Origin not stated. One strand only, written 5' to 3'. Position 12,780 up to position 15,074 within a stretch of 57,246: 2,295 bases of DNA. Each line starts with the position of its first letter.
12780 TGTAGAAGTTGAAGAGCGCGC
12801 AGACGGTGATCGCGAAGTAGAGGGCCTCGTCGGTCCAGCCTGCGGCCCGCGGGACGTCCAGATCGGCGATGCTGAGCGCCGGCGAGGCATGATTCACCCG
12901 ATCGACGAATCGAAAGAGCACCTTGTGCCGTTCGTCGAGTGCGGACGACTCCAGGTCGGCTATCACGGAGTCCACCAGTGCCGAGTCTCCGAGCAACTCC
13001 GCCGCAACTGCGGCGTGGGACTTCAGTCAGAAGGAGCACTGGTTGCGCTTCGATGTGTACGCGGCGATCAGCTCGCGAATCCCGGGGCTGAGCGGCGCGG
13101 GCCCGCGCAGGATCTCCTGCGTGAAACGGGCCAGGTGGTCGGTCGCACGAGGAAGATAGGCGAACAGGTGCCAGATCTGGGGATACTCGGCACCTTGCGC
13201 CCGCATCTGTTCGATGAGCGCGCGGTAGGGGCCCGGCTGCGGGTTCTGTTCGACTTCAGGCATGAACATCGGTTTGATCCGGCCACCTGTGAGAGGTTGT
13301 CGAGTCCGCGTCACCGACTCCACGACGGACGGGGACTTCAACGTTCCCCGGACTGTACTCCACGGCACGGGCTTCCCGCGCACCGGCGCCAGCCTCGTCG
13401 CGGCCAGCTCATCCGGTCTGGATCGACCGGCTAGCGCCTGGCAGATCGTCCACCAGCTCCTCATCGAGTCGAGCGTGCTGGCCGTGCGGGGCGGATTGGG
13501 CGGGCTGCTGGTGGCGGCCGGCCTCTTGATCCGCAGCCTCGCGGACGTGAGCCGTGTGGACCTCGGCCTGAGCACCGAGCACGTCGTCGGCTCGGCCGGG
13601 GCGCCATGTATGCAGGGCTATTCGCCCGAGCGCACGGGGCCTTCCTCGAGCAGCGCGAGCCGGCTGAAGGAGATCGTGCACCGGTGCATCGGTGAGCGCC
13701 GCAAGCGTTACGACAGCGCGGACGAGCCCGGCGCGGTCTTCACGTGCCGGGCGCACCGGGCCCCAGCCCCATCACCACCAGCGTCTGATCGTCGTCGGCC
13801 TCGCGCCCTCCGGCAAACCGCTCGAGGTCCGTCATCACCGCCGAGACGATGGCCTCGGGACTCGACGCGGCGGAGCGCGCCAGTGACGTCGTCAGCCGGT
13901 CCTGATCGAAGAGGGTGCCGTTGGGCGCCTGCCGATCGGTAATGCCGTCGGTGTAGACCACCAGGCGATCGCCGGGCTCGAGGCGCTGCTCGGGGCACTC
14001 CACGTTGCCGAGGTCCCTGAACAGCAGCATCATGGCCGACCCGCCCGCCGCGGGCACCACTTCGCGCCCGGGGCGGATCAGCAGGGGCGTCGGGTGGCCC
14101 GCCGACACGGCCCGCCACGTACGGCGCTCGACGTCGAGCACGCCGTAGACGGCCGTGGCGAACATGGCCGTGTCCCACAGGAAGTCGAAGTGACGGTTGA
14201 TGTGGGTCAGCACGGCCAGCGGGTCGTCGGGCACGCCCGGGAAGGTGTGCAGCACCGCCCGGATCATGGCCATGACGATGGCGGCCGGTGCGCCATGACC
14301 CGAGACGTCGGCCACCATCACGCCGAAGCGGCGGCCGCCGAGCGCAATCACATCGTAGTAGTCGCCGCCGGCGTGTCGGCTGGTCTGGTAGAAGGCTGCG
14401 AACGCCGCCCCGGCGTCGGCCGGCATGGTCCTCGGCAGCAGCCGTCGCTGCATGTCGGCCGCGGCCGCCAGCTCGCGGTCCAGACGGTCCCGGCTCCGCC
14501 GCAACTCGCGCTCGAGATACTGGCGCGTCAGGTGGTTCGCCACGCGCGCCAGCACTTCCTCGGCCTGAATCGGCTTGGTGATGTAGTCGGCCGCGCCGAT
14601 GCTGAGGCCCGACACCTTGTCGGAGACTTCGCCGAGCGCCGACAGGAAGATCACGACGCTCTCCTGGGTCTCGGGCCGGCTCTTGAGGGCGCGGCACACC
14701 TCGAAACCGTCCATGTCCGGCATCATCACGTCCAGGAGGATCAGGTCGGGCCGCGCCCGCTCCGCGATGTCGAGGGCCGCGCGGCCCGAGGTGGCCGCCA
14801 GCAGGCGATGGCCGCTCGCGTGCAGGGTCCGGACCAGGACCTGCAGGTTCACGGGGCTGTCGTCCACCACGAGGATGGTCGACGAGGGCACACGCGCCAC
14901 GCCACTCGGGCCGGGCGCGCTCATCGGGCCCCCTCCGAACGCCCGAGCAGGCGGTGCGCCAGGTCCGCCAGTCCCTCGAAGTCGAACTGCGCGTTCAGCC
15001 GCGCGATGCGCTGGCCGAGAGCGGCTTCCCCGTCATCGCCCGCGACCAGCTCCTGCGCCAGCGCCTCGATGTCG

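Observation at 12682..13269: AhpD/CMD-like peroxidase-related ORF with TGA at the second Cys of CxxCxxxH plus a hairpin 11 nt downstream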

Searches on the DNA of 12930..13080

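Call 72: search_rna_families(source=window, start=12930, end=13080, threshold=evalue, max_evalue=10)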
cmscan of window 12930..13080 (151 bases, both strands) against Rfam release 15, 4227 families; matches with E-value up to 10: 1.
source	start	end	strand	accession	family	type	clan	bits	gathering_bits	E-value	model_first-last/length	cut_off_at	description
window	12967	13038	+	RF00233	Tymo_tRNA-like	Cis-reg;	-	9.5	40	8.5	1-84/84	no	Tymovirus/Pomovirus/Furovirus tRNA-like 3' UTR element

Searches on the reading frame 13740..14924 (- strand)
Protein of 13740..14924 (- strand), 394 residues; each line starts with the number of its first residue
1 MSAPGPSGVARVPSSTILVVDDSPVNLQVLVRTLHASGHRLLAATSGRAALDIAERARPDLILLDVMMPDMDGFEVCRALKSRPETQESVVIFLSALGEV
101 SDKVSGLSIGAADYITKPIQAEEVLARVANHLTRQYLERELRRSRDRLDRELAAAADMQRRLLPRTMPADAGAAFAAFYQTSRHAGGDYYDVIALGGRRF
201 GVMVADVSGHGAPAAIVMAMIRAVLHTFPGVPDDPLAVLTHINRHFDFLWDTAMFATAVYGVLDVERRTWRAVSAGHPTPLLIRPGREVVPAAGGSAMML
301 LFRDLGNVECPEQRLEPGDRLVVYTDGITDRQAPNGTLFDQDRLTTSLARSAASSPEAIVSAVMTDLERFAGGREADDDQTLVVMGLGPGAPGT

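Call 16: find_encoding_contigs(protein=window:13740-14924:-, flank=10000, max_places=4)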
Protein window:13740-14924:- (394 aa): 4 contigs read that carry it; 4 places shown.
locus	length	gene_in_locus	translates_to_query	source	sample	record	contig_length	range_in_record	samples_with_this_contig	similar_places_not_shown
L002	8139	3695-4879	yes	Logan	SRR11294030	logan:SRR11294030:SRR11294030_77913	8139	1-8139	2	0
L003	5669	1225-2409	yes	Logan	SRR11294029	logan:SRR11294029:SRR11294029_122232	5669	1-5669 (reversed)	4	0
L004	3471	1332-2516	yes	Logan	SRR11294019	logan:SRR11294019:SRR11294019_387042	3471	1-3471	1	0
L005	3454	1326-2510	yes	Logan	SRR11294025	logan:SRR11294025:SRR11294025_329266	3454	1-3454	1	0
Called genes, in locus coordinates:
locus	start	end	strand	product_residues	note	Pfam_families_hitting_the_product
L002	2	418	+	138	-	?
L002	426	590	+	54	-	-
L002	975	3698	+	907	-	PF00989:PAS, PF01590:GAF, PF00989:PAS, PF08448:PAS_4, PF13426:PAS_9, PF00512:HisKA, PF02518:HATPase_c, PF00072:Response_reg, +6 more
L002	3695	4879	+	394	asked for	PF00072:Response_reg, PF07228:SpoIIE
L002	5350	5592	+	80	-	-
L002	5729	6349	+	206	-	-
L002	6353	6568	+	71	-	-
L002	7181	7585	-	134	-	PF01850:PIN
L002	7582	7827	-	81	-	PF04014:MazE_antitoxin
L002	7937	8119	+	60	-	-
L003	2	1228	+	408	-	?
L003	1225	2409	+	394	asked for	PF00072:Response_reg, PF07228:SpoIIE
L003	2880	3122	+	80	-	-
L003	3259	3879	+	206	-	-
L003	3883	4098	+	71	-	-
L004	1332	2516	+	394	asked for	PF00072:Response_reg, PF07228:SpoIIE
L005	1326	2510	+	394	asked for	PF00072:Response_reg, PF07228:SpoIIE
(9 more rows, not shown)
